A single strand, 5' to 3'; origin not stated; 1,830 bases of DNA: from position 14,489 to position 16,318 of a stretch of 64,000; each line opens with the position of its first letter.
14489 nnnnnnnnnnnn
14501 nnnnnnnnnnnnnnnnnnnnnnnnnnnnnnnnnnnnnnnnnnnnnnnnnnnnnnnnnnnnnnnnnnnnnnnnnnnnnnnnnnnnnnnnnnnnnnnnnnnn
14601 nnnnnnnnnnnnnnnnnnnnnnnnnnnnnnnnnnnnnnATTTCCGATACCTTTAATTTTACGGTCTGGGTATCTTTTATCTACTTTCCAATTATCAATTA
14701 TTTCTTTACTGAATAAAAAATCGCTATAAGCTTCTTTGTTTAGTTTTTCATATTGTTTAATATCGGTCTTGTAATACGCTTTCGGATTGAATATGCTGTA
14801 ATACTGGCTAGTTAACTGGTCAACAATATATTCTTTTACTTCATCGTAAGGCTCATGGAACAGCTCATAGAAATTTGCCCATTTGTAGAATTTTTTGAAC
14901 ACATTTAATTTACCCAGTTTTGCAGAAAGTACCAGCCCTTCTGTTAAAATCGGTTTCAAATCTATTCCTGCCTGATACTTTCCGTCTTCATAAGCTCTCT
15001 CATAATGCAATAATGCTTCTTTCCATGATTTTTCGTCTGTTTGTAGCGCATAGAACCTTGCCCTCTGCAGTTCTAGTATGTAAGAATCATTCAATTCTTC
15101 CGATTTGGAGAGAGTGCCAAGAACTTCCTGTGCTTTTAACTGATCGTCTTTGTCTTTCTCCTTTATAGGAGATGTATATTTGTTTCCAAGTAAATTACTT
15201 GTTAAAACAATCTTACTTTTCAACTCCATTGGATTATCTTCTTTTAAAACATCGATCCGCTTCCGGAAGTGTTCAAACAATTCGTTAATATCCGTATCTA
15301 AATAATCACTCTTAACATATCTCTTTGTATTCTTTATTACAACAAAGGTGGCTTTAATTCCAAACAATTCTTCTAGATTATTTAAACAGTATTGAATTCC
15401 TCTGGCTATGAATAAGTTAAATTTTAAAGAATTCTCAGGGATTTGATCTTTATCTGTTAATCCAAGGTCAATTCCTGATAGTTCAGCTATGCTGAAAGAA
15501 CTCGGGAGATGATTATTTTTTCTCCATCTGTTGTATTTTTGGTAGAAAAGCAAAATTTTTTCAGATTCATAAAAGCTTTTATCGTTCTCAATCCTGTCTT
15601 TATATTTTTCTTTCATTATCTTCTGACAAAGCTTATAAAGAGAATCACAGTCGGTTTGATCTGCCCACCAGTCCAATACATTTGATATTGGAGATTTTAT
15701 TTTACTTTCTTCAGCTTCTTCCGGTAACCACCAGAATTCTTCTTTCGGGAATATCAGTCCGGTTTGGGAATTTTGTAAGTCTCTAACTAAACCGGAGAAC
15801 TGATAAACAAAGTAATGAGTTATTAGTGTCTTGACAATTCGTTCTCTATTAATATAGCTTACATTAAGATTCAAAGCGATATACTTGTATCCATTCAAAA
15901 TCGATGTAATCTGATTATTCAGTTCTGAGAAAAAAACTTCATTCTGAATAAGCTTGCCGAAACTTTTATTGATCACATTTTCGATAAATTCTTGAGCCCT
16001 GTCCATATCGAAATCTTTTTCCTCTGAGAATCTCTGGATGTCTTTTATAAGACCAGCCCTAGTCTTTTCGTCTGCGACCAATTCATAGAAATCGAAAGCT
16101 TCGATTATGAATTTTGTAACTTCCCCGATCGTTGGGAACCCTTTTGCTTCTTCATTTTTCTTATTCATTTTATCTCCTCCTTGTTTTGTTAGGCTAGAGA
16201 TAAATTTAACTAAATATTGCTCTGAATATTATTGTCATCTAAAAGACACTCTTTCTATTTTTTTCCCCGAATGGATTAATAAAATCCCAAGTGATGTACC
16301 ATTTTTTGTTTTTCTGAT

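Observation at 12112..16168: Viperin-like radical SAM gene next to an 871-aa ankyrin-repeat protein and a RelE-like/Zn-ribbon pair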

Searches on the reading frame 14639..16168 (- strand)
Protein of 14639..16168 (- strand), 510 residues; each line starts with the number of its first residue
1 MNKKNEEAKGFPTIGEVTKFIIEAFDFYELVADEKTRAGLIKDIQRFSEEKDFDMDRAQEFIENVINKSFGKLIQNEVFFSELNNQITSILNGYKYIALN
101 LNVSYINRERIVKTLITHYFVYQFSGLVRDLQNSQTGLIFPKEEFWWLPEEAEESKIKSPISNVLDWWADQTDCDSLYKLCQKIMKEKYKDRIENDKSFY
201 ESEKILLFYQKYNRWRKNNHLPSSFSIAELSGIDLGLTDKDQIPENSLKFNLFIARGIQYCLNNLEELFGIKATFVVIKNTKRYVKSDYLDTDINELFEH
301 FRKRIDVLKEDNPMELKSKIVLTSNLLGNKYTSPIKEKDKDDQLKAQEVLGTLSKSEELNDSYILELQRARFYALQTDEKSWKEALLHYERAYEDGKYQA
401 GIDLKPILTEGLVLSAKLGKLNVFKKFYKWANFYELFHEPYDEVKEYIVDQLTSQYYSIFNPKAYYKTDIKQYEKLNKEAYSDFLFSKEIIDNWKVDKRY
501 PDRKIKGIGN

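Call 21: find_homologous_proteins(query=window:14639-16168:-)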
Query window:14639-16168:- (510 aa): 2 proteins with E <= 0.001 among 8000 candidates.
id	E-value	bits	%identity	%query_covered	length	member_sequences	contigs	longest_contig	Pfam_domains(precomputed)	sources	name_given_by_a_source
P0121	0.0e+0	1135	100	100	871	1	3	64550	PF13606.13,PF13857.13,PF12796.14,PF00023.37,PF13637.13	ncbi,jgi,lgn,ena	-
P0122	8.5e-106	373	41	100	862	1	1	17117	PF13606.13,PF12796.14,PF00023.37,PF13637.13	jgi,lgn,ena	-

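Call 23: find_encoding_contigs(protein=P0121, flank=3000, max_places=4)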
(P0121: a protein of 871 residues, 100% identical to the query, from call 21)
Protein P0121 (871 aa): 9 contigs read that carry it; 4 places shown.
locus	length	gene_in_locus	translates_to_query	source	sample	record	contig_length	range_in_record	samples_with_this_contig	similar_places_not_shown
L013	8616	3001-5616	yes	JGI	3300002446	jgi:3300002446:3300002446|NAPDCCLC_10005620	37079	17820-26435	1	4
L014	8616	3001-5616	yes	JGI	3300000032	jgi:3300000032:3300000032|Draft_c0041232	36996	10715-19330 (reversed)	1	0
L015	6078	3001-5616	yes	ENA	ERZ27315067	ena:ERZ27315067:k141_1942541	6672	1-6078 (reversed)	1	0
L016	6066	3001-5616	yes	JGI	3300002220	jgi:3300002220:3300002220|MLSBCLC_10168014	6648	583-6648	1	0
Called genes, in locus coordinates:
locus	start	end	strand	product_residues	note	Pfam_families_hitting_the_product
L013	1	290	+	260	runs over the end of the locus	-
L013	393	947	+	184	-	-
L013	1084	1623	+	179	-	-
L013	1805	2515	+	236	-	-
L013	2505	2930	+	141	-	-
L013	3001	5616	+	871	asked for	PF00023:Ank (faint), PF13606:Ank_3 (faint), PF12796:Ank_2, PF13637:Ank_4 (faint), PF13857:Ank_5 (faint), PF12796:Ank_2 (weak)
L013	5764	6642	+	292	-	PF13353:Fer4_12, PF04055:Radical_SAM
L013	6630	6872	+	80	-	-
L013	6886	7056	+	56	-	-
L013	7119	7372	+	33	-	-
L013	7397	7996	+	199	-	-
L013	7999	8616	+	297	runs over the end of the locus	PF08843:AbiEii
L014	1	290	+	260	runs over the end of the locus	-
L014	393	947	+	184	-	-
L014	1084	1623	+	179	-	-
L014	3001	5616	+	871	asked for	PF00023:Ank (faint), PF13606:Ank_3 (faint), PF12796:Ank_2, PF13637:Ank_4 (faint), PF13857:Ank_5 (faint), PF12796:Ank_2 (weak)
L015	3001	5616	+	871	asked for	PF00023:Ank (faint), PF13606:Ank_3 (faint), PF12796:Ank_2, PF13637:Ank_4 (faint), PF13857:Ank_5 (faint), PF12796:Ank_2 (weak)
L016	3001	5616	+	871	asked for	PF00023:Ank (faint), PF13606:Ank_3 (faint), PF12796:Ank_2, PF13637:Ank_4 (faint), PF13857:Ank_5 (faint), PF12796:Ank_2 (weak)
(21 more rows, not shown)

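Call 50: search_solved_structures(query=A4, max_evalue=1)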
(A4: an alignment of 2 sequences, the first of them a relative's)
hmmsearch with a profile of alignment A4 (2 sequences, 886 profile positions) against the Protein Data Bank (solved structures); distinct sequences matched with E-value up to 1: 366 (the best 60 are shown).
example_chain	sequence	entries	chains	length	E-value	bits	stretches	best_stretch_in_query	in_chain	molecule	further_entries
6mol_A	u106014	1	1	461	1.7e-36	129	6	724-798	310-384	Monoextended DARPin R12 (M_R12)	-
5leb_A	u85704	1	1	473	1.1e-31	113.1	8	726-801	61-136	DDD_D12_06_D12_06_D12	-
5le2_A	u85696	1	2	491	2.1e-28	102.2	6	726-801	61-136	DDD_D12_15_D12_15_D12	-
5lec_A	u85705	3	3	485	2.8e-28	101.8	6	726-801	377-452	DDD_D12_12_D12_12_D12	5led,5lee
4rlv_A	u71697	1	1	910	1.1e-25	93.2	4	585-653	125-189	Ankyrin-1, Ankyrin-2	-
6f5e_A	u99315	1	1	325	2.9e-24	88.5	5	724-801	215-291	DD_D12_10_47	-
7tw3_G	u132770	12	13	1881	2.1e-23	85.6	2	722-804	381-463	Ankyrin-1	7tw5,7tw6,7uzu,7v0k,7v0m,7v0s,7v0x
5mak_A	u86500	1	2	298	2.6e-22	82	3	725-797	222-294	R7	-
5ma3_A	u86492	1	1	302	2.8e-22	81.9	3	725-797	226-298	R11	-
5ma9_A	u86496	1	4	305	3e-22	81.8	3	725-797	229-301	R11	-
5lem_A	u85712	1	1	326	6.8e-22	80.6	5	725-799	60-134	DD_Off7_11_3G124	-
5y4d_A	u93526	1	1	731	2.3e-21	78.9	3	585-785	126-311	Ankyrin-1,Ankyrin-2,Ankyrin-2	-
5ma4_A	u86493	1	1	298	2.7e-21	78.7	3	725-797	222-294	K7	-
5ma5_A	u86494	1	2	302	2.7e-21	78.7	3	725-797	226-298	K11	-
5lel_A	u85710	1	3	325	3.1e-21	78.5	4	725-797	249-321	DD_Off7_10_3G124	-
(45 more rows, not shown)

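Call 58: predict_structure(alignment_id=A4)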
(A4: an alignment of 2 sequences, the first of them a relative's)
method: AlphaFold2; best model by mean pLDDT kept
length: 871 residues; sequences in the alignment: 2
mean_pLDDT: 47.2   pTM: 0.35
mean pLDDT of the five models: 47.2, 46.9, 43.2, 42.5, 40.5
residues with pLDDT >= 90: 0; 70-90: 83; 50-70: 288; < 50: 500
segments of 3 or more residues with pLDDT < 50: 1-11, 71-78, 96-362, 428-525, 534-562, 618-627, 656-697, 728-732, 758-767
pLDDT, mean of each block of 10 residues (from residue 1): 29 60 57 66 71 65 64 45 56 50 36 45 47 37 28 26 30 34 37 42 35 37 28 26 35 44 38 30 26 28 27 28 28 31 35 38 54 55 67 60 57 54 49 35 29 26 25 27 25 36 35 42 47 46 41 39 52 57 57 65 72 54 46 67 59 45 31 29 31 45 64 79 58 56 67 58 45 67 76 66 58 66 66 79 64 67 67 71
secondary structure, 60 per line:
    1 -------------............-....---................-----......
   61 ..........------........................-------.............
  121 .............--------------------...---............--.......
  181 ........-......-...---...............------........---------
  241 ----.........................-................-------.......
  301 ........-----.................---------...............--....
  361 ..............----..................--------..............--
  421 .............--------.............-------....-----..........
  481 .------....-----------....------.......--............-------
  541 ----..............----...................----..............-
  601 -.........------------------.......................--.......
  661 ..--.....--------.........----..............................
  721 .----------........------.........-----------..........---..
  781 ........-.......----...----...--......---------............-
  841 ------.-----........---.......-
elements in order (helices of 4 or more, strands of 3 or more residues): H14-25 H27-30 H34-49 H55-70 H77-100 H108-133 H160-171 H174-188 H190-195 H203-217 H224-231 H245-269 H271-286 H294-308 H314-330 H340-354 H357-374 H379-396 H405-418 H421-433 H442-454 H462-465 H471-481 H488-491 H503-506 H513-519 H522-533 H545-558 H563-581 H586-599 H602-610 H629-651 H654-662 H665-669 H678-686 H691-721 H732-739 H746-754 H766-775 H779-788 H790-796 E801-803 E808-810 H813-818 H828-839 H854-860 H864-870

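Call 64: find_encoding_contigs(protein=P0128, flank=5000, max_places=3)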
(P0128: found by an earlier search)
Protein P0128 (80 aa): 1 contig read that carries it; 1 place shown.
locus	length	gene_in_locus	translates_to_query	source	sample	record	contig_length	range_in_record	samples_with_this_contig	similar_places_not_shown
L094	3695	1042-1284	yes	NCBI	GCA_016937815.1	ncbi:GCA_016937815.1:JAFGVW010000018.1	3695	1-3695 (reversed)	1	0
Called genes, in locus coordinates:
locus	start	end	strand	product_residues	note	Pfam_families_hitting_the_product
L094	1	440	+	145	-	?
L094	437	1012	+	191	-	PF14681:UPRTase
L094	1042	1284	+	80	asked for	-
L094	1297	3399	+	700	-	PF00753:Lactamase_B, PF16661:Lactamase_B_6 (faint), PF23023:Anti-Pycsar_Apyc1 (faint), PF12706:Lactamase_B_2 (weak), PF10996:Beta-Casp, PF07521:RMMBL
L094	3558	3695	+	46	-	PF00293:NUDIX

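Call 65: find_encoding_contigs(protein=P0127, flank=5000, max_places=3)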
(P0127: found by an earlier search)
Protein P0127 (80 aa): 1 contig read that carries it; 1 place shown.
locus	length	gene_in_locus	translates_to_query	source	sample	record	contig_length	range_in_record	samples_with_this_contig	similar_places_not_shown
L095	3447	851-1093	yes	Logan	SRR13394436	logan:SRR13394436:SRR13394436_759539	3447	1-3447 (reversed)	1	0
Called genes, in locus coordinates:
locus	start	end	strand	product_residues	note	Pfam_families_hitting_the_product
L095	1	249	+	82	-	?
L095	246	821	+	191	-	PF14681:UPRTase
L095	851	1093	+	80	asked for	-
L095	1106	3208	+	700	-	PF00753:Lactamase_B, PF16661:Lactamase_B_6 (faint), PF23023:Anti-Pycsar_Apyc1 (faint), PF12706:Lactamase_B_2 (weak), PF10996:Beta-Casp, PF07521:RMMBL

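Call 69: search_protein_representatives(protein=window:14639-16168:-)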
Query: 510 residues. Proteins with E-value up to 0.001 (for the whole library): 70; up to 1e-10: 19; up to 1e-30: 10. The best 70 are listed.
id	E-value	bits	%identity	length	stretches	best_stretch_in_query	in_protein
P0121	0.0e+00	1134.5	100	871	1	1-510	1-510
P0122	2.7e-106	372.6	42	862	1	7-508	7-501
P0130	9.6e-99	347.7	39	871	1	9-509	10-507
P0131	2.3e-61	224.4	33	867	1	9-509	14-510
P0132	1.1e-43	166.1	34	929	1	8-468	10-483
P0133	4.8e-41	157.4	31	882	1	10-507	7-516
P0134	7.5e-40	153.4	30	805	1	73-509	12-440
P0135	1.0e-34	136.5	29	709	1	9-508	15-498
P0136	2.4e-34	135.3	36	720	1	156-506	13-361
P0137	4.4e-33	131.1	33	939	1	10-482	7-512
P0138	8.3e-28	113.7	34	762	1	10-503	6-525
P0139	1.6e-23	99.6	30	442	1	1-282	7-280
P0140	2.2e-22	95.8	29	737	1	10-469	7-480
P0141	7.4e-22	94.1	31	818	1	7-509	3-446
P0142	3.0e-21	92.0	30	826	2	9-467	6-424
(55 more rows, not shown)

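Call 71: list_cluster_members(proteins=[P0130, P0131, P0132, P0133, P0134, P0135, P0136, P0137, P0138, P0140])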
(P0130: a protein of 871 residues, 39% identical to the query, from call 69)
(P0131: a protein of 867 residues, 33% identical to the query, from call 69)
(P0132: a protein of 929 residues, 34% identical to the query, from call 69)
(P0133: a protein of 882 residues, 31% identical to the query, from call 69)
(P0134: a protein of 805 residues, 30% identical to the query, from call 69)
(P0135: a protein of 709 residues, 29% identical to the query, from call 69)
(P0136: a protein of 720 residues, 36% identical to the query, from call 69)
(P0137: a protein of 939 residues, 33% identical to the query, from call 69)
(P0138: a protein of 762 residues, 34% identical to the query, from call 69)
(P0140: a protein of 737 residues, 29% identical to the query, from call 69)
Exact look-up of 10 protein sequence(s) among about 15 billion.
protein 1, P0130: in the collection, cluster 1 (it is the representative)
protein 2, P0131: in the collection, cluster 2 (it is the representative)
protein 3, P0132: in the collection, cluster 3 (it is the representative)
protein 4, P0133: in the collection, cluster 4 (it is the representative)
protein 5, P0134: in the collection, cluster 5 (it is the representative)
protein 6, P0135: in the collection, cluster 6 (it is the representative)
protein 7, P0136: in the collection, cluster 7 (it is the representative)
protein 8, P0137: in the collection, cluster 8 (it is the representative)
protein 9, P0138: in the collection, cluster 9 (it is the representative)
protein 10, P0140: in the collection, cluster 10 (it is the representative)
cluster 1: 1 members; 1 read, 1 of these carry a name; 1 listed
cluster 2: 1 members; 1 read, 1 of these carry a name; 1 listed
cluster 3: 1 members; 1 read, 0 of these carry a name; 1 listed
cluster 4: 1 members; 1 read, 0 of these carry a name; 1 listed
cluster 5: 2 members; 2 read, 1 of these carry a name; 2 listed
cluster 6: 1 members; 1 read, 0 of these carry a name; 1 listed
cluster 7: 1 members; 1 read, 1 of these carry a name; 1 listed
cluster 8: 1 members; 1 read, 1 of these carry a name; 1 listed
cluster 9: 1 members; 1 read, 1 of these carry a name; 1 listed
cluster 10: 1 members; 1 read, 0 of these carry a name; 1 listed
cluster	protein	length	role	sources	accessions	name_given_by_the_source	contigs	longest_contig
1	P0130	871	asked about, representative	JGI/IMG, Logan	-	ankyrin repeat protein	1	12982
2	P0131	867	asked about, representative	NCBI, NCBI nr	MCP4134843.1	MAG: ankyrin repeat domain-containing protein [bacterium] | ankyrin repeat domain-containing protein [bacterium]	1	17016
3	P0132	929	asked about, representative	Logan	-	-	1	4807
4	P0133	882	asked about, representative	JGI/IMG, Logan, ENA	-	-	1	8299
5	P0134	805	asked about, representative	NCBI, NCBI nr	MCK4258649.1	MAG: ankyrin repeat domain-containing protein [Halanaerobiales bacterium] | ankyrin repeat domain-containing protein [Halanaerobiales bacterium]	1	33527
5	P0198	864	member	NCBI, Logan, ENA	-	-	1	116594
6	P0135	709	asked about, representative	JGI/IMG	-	-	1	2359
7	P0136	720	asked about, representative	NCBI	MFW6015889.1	MAG: ankyrin repeat domain-containing protein, partial [bacterium]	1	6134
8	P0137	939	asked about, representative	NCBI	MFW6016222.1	MAG: ankyrin repeat domain-containing protein [bacterium]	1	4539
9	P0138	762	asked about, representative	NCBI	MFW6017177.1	MAG: ankyrin repeat domain-containing protein, partial [bacterium]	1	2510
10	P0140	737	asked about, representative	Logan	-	-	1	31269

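Call 72: find_encoding_contigs(protein=P0198, flank=8000, max_places=2)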
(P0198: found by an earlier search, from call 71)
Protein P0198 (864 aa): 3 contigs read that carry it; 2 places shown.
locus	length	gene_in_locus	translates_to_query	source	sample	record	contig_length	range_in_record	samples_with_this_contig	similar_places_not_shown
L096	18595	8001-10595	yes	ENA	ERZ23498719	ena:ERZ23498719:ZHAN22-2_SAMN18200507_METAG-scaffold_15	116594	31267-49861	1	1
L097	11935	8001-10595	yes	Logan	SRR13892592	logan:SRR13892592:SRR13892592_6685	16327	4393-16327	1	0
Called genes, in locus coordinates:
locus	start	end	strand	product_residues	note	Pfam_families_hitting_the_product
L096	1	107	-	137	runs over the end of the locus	PF09701:Cas_Cmr5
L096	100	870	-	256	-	PF03787:RAMPs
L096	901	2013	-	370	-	PF09700:Cas_Cmr3 (weak)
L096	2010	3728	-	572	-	PF12469:Cmr2_N, PF18182:mCpol (faint), PF22335:Cas10-Cmr2_palm2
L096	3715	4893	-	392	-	-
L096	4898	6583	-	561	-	PF01544:CorA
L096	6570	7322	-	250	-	-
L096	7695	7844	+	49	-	PF04927:SMP (weak)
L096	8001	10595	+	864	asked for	PF13637:Ank_4 (faint), PF00023:Ank (faint), PF12796:Ank_2, PF13606:Ank_3 (faint), PF13857:Ank_5 (faint), PF12796:Ank_2 (weak)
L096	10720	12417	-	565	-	PF09820:AAA-ATPase_like, PF08011:PDDEXK_9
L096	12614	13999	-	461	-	PF09820:AAA-ATPase_like, PF08011:PDDEXK_9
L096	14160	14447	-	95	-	-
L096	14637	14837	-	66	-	-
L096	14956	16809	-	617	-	PF00664:ABC_membrane, PF09818:ABC_ATPase (faint), PF00005:ABC_tran, PF02463:SMC_N (weak)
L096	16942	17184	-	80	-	PF27846:tSAM_targ_Cxxx_rpt (weak)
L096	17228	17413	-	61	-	-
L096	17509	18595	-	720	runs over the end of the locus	PF04055:Radical_SAM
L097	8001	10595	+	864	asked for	PF13637:Ank_4 (faint), PF00023:Ank (faint), PF12796:Ank_2, PF13606:Ank_3 (faint), PF13857:Ank_5 (faint), PF12796:Ank_2 (weak)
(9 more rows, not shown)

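Call 73: search_protein_families(library=pfam, alignment_id=A5, max_evalue=0.001)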
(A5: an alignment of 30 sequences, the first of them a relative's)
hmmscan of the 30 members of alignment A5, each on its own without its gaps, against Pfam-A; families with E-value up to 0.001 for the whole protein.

A. member 1, P0121 (871 aa): 5 families
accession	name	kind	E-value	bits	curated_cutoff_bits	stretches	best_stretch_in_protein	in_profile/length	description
PF12796.13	Ank_2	-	1.2e-20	74.2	27.3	2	516-618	1-89/90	Ankyrin repeats (3 copies)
PF00023.36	Ank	-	8.1e-12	45.1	21.1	0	590-618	3-31/33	Ankyrin repeat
PF13637.12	Ank_4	-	2.6e-11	43.9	22.7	0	518-552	3-37/50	Ankyrin repeats (many copies)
PF13606.12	Ank_3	-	2.1e-09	37.1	22.3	0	590-616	3-29/30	Ankyrin repeat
PF13857.12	Ank_5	-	1.1e-07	32.5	27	0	574-622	3-49/56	Ankyrin repeats (many copies)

B. families by the number of members that match (of 30 scanned): 6 families
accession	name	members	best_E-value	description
PF12796.13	Ank_2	28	2.3e-28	Ankyrin repeats (3 copies)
PF13637.12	Ank_4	27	7.4e-21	Ankyrin repeats (many copies)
PF00023.36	Ank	26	3.4e-19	Ankyrin repeat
PF13606.12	Ank_3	24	2.3e-14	Ankyrin repeat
PF13857.12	Ank_5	23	2.5e-16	Ankyrin repeats (many copies)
PF24521.3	Ank_KRIT1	1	0.00022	KRIT1 ankyrin-repeats domain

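Call 82: search_protein_families(library=padloc, proteins=[L094:437-1012:+, L094:1297-3399:+], max_evalue=0.01)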
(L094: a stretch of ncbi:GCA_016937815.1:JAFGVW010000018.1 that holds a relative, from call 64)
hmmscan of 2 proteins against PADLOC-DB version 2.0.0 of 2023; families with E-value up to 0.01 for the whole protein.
L094:437-1012:+ (191 aa): 0 families

L094:1297-3399:+ (700 aa): 0 families

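Call 100: search_dna_similar(query=window:14639-16168:-, collection=plasmids, mode=protein, max_evalue=0.001, max_rows=10)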
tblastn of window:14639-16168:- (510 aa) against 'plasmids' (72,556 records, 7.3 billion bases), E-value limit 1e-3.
No match.
